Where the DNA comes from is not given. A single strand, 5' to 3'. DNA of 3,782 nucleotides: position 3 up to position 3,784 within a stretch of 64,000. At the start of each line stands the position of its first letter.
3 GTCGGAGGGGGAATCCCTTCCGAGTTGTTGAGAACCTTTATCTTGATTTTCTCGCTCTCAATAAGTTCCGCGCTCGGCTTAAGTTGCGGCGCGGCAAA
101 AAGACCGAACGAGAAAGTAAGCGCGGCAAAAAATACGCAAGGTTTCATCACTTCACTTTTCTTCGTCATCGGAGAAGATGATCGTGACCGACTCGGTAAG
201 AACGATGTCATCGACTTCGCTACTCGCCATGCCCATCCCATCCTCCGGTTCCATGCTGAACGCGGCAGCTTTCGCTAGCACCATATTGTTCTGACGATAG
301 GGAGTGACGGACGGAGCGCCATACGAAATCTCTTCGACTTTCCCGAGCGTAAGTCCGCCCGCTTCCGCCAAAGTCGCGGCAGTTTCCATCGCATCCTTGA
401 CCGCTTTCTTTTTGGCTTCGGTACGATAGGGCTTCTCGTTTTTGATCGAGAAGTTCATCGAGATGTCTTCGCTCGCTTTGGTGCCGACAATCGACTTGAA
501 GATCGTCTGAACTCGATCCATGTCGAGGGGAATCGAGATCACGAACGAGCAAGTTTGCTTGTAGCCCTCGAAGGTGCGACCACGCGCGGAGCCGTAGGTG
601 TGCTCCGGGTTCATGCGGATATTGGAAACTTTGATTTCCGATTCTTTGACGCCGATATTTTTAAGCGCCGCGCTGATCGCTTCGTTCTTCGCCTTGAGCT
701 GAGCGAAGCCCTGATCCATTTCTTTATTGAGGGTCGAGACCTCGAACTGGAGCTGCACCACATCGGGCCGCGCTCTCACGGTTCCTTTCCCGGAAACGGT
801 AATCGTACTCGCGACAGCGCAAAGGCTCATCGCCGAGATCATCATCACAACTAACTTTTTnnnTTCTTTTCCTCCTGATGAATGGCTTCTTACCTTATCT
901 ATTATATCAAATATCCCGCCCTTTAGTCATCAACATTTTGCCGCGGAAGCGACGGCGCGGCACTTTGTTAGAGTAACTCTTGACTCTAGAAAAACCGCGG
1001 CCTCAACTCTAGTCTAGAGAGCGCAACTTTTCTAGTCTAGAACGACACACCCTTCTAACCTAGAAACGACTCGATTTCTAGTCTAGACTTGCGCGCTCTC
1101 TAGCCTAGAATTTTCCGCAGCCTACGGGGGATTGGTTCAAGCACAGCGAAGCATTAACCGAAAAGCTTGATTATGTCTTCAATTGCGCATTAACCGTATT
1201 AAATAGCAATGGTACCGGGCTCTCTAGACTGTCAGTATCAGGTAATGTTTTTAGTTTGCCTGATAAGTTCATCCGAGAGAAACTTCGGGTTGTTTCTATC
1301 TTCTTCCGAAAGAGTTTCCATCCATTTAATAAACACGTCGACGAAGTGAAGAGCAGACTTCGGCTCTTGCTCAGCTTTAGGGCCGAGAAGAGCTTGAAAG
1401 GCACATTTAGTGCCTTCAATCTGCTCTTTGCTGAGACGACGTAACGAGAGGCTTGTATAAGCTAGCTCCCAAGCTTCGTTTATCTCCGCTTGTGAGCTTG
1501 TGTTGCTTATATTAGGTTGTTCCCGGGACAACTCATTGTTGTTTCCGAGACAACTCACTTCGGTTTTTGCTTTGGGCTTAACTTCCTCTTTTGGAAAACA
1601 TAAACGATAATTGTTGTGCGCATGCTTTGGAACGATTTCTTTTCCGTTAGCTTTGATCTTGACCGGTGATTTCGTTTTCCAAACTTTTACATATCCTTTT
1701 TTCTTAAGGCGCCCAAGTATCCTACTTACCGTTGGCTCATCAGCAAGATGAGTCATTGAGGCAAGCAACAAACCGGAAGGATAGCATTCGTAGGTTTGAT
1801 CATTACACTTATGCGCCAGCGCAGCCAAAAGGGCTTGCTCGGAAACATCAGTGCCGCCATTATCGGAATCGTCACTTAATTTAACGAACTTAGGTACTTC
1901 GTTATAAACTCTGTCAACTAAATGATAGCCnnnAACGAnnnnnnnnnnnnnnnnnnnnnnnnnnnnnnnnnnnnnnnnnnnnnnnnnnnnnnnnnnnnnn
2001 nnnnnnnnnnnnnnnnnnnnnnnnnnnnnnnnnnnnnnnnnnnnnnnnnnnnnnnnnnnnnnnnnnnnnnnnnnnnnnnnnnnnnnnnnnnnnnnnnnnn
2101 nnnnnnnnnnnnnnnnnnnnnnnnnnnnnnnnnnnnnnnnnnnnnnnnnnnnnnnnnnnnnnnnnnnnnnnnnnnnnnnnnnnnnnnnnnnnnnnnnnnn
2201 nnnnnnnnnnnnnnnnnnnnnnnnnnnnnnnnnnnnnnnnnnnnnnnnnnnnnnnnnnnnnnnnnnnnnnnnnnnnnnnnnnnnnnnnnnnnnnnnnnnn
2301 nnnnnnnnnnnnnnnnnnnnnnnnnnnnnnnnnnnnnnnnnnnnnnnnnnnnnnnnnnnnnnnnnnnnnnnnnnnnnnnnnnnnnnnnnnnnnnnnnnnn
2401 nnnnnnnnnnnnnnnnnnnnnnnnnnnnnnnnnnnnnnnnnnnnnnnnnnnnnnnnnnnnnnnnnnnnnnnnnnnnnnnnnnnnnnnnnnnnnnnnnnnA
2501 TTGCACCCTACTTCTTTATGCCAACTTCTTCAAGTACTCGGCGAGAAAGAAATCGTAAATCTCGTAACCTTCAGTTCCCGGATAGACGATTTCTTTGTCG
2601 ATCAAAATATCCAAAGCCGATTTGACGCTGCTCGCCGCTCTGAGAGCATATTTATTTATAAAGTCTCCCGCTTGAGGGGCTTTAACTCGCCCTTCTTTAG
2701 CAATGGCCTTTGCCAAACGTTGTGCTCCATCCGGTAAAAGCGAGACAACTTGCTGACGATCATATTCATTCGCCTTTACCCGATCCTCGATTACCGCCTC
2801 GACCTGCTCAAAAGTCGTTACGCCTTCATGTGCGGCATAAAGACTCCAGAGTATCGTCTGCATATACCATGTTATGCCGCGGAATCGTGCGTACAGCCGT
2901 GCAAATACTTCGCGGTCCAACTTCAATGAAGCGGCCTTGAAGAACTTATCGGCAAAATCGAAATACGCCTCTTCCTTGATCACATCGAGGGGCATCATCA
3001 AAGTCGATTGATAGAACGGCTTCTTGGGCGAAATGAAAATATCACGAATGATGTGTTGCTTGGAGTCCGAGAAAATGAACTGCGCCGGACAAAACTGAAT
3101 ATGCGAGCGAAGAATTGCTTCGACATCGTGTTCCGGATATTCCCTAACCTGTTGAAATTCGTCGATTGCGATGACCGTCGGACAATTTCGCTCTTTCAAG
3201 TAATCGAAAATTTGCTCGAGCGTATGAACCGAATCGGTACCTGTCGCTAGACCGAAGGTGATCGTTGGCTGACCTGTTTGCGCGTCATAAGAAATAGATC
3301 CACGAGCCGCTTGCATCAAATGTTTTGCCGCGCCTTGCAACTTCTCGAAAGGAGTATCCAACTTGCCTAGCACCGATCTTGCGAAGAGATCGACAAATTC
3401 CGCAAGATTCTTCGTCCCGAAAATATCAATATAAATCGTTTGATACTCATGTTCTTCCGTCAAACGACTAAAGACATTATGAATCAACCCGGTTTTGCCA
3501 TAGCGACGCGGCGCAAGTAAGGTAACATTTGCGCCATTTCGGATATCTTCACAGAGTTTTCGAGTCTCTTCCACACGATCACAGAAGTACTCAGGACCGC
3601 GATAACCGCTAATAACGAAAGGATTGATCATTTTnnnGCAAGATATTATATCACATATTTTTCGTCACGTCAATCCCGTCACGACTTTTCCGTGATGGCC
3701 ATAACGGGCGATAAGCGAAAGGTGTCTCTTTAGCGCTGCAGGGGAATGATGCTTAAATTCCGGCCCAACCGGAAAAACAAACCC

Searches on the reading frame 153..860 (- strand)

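Call 56: search_protein_families(library=pfam, max_evalue=0.001, proteins=[window:153-860:-])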
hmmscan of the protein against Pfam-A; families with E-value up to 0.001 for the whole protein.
window:153-860:- (235 aa): 1 family
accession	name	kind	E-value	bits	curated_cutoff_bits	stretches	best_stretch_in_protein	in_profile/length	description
PF04402.19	SIMPL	-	2.3e-35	123.1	25.2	1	20-229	1-205/205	Protein of unknown function (DUF541)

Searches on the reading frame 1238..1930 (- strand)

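Call 56: search_protein_families(library=pfam, max_evalue=0.001, proteins=[window:1238-1930:-])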
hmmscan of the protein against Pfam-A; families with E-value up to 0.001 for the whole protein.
window:1238-1930:- (230 aa): 1 family
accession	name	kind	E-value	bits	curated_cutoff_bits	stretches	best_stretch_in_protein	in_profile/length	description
PF13730.12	HTH_36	-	0.00044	20.4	25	0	34-81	10-55/55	Helix-turn-helix domain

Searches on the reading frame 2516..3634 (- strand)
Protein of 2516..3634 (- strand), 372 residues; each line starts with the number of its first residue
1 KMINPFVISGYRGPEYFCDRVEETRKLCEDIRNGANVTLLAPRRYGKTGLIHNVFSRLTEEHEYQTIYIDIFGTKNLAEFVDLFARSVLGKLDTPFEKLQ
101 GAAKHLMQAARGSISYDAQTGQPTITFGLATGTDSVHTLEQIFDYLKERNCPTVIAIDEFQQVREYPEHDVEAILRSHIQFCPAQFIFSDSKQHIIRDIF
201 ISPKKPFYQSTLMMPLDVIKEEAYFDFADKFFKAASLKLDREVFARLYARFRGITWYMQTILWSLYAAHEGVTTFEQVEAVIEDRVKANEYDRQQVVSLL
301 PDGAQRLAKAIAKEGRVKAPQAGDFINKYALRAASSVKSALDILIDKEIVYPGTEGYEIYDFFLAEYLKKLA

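Call 56: search_protein_families(library=pfam, max_evalue=0.001, proteins=[window:2516-3634:-])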
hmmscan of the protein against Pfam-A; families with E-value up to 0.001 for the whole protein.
window:2516-3634:- (372 aa): 5 families
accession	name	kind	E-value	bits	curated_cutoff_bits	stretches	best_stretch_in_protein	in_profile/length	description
PF01637.24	ATPase_2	-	5.7e-09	36.6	33.2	1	17-165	1-124/225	ATPase domain predominantly from Archaea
PF13401.12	AAA_22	-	1.8e-06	28.7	27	1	36-186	7-118/130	AAA domain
PF14516.12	AAA_35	-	5.2e-06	25.9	27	1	19-73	15-69/331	AAA-like domain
PF13191.12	AAA_16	-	5.3e-06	27.5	32.6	1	28-178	16-159/167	AAA ATPase domain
PF13173.12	AAA_14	-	0.00053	20.4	27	0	38-71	6-37/129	AAA domain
